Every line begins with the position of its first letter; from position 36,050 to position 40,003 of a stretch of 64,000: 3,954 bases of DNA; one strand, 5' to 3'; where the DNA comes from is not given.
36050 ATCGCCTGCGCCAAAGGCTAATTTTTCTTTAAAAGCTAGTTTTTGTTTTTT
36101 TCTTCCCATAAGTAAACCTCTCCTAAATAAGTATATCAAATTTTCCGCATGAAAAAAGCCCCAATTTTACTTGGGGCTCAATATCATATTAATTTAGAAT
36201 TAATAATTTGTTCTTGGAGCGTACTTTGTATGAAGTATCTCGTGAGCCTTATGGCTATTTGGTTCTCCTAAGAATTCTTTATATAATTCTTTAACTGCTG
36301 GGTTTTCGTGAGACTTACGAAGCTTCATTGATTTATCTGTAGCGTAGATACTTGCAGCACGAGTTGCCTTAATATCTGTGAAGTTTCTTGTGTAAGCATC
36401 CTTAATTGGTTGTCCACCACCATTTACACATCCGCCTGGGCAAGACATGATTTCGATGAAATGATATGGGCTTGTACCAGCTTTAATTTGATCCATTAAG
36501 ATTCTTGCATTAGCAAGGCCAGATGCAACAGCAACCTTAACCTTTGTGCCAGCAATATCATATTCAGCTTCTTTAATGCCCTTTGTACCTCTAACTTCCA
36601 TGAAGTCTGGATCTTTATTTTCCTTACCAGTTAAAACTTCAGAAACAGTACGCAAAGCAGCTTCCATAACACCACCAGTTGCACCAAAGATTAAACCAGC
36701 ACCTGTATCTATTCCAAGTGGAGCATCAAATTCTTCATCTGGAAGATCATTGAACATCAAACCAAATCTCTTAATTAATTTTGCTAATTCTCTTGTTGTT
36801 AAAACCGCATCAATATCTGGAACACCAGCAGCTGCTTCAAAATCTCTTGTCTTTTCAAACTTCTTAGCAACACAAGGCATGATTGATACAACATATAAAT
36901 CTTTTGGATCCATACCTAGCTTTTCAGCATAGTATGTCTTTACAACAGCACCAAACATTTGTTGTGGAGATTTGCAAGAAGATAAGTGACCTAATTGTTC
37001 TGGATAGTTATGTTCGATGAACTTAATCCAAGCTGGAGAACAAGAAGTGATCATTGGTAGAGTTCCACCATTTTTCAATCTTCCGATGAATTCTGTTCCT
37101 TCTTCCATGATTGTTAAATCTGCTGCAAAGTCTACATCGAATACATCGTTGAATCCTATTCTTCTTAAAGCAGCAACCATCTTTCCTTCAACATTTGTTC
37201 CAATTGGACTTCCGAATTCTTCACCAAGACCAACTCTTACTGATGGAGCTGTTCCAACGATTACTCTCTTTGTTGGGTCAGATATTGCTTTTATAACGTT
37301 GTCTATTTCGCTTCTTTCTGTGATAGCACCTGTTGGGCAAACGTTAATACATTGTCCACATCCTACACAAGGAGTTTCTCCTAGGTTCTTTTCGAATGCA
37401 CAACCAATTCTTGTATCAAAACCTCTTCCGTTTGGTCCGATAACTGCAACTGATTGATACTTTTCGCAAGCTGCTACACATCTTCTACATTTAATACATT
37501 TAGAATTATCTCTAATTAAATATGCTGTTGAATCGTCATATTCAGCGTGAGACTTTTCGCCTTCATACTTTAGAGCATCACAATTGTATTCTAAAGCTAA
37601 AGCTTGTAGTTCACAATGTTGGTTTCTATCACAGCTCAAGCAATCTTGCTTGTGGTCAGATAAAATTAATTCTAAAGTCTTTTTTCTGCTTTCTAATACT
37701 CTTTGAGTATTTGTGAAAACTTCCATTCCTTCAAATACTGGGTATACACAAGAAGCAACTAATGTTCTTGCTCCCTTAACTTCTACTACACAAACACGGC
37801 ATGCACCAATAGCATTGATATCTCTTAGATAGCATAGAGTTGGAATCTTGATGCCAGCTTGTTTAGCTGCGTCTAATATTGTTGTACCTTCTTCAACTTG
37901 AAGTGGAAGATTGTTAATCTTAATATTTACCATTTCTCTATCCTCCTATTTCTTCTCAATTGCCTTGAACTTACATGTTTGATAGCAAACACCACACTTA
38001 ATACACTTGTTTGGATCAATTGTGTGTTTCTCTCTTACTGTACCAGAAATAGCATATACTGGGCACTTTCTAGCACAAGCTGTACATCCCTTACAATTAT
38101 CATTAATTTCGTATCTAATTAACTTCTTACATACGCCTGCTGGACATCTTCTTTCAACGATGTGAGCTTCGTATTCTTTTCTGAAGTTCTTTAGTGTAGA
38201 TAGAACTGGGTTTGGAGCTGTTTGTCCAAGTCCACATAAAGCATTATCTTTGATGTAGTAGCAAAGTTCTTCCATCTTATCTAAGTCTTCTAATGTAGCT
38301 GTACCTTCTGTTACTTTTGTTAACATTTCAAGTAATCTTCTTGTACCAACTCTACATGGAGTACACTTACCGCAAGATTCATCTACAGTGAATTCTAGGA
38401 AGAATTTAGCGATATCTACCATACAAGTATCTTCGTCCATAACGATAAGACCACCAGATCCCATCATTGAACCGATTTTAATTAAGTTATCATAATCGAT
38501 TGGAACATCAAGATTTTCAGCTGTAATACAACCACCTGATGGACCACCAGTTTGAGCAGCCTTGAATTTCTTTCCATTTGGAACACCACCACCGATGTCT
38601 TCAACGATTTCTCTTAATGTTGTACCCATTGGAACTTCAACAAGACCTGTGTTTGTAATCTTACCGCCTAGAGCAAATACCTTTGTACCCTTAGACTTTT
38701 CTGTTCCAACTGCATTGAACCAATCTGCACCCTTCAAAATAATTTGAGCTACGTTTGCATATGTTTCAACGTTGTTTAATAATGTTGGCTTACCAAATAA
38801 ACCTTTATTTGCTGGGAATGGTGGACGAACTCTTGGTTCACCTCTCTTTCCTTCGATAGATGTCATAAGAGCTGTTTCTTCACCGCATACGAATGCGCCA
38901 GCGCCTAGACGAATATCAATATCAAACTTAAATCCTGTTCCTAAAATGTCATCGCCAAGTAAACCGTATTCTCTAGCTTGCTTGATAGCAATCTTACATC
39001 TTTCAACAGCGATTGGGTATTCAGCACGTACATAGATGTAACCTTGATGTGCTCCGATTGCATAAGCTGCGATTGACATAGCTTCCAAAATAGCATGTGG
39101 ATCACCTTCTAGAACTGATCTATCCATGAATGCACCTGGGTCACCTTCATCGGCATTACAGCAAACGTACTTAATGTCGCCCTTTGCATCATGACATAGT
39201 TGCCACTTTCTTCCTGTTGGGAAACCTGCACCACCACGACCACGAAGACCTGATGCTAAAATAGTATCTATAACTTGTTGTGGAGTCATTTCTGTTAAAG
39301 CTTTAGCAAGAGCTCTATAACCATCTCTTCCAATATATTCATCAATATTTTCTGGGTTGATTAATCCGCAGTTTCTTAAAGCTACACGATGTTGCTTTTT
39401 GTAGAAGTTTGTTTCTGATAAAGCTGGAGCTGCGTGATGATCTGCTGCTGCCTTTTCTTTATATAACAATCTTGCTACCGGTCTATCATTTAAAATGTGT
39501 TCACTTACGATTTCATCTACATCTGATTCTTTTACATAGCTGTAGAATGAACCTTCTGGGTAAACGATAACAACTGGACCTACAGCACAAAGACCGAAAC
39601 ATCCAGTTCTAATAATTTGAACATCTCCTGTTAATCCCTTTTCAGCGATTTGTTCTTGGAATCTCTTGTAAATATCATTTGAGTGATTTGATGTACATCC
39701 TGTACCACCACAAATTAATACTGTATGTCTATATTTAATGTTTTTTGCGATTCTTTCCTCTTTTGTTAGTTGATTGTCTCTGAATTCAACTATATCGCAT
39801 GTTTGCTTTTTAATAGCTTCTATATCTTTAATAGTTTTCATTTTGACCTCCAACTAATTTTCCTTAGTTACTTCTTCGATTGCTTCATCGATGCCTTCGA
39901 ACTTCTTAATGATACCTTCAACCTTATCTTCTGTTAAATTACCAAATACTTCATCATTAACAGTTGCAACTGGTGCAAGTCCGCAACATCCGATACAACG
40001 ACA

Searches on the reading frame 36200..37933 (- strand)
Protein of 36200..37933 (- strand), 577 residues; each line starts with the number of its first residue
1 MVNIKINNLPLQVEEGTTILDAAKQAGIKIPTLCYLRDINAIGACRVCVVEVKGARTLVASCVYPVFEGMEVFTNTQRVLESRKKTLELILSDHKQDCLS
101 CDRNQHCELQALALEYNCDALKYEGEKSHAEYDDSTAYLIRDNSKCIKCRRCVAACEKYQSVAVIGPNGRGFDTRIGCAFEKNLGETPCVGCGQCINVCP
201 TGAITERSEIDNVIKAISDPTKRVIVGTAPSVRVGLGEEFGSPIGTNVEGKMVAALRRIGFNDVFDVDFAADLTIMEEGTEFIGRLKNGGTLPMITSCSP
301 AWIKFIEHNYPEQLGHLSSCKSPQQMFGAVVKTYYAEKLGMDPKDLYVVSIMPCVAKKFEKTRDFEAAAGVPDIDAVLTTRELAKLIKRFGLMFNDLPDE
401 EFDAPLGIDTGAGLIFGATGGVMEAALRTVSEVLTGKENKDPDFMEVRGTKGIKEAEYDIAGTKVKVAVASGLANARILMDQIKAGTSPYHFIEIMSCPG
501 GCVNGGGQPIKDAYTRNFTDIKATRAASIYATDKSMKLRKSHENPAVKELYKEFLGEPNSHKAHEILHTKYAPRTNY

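Call 55: search_protein_families(library=pfam, proteins=[window:36200-37933:-], max_evalue=0.001)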
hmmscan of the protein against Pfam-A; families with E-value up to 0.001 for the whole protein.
window:36200-37933:- (577 aa): 13 families
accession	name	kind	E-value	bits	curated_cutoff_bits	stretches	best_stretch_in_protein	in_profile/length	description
PF02906.19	Fe_hyd_lg_C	-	1.2e-97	326.8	22.1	1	222-506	1-245/245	Iron only hydrogenase large subunit, C-terminal domain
PF02256.22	Fe_hyd_SSU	-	1.1e-26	93.1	24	1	520-574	2-56/56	Iron hydrogenase small subunit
PF13510.11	Fer2_4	-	6e-20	71.5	22.8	1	1-76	3-81/82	2Fe-2S iron-sulfur cluster binding domain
PF10588.14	NADH-G_4Fe-4S_3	-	3.7e-14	52.4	27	1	83-119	1-37/40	NADH-ubiquinone oxidoreductase-G iron-sulfur binding region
PF12838.12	Fer4_7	-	8.9e-08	32.9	27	1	145-203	1-52/52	4Fe-4S dicluster domain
PF22117.2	Fer4_Nqo3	-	3.1e-07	30.9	27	1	142-205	7-67/67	NADH-quinone oxidoreductase subunit 3, ferredoxin-like domain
PF12837.12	Fer4_6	-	5.3e-07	29.7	25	1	187-204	7-24/24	4Fe-4S binding domain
PF13237.11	Fer4_10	-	8e-07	29.3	25.5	1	186-211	6-33/53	4Fe-4S dicluster domain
PF00037.32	Fer4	-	8.3e-07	29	21.1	1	189-205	8-24/24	4Fe-4S binding domain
PF14697.11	Fer4_21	-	1.3e-06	28.8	35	1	142-205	4-58/59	4Fe-4S dicluster domain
PF13484.11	Fer4_16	-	4.7e-05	24.5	30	1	189-211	2-25/66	4Fe-4S double cluster binding domain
PF13187.11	Fer4_9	-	7.3e-05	23.2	27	1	145-204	1-52/52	4Fe-4S dicluster domain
PF25160.1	LdpA_Fe-S-bd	-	0.00019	21.6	27.6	1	186-208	25-47/49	LdpA Fe-S cluster-binding domain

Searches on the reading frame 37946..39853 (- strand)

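Call 55: search_protein_families(library=pfam, proteins=[window:37946-39853:-], max_evalue=0.001)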
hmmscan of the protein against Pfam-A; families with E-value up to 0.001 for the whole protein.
window:37946-39853:- (635 aa): 12 families
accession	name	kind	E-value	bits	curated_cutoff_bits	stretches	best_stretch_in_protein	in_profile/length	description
PF01512.22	Complex1_51K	-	1.2e-46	158.7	31.2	1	200-369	3-149/150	Nuo51 FMN-binding domain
PF10589.14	NADH_4Fe-4S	-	9.2e-35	118.8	23.5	1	480-564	1-85/85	NADH-ubiquinone oxidoreductase-F iron-sulfur binding region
PF00037.32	Fer4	-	4.7e-08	33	21.1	1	611-633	2-24/24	4Fe-4S binding domain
PF01257.25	2Fe-2S_thioredx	-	3.1e-07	30.8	24.8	1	41-118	64-143/145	Thioredoxin-like [2Fe-2S] ferredoxin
PF12838.12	Fer4_7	-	2.8e-06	28.1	27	1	586-631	1-52/52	4Fe-4S dicluster domain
PF10531.15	SLBB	-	3.6e-06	27.2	27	1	394-441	3-53/55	SLBB domain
PF13237.11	Fer4_10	-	6.3e-06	26.5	25.5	1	583-627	5-52/53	4Fe-4S dicluster domain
PF14697.11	Fer4_21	-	1.6e-05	25.4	35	0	611-633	2-27/59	4Fe-4S dicluster domain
PF12797.12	Fer4_2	-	7.9e-05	22.8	24.5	0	610-628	3-21/22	4Fe-4S binding domain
PF13187.11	Fer4_9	-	0.0001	22.7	27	1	586-631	1-51/52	4Fe-4S dicluster domain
PF12837.12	Fer4_6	-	0.00011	22.4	25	1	611-632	3-24/24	4Fe-4S binding domain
PF06999.17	Suc_Fer-like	-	0.00013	22.6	34.9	1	24-128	83-187/191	Sucrase/ferredoxin-like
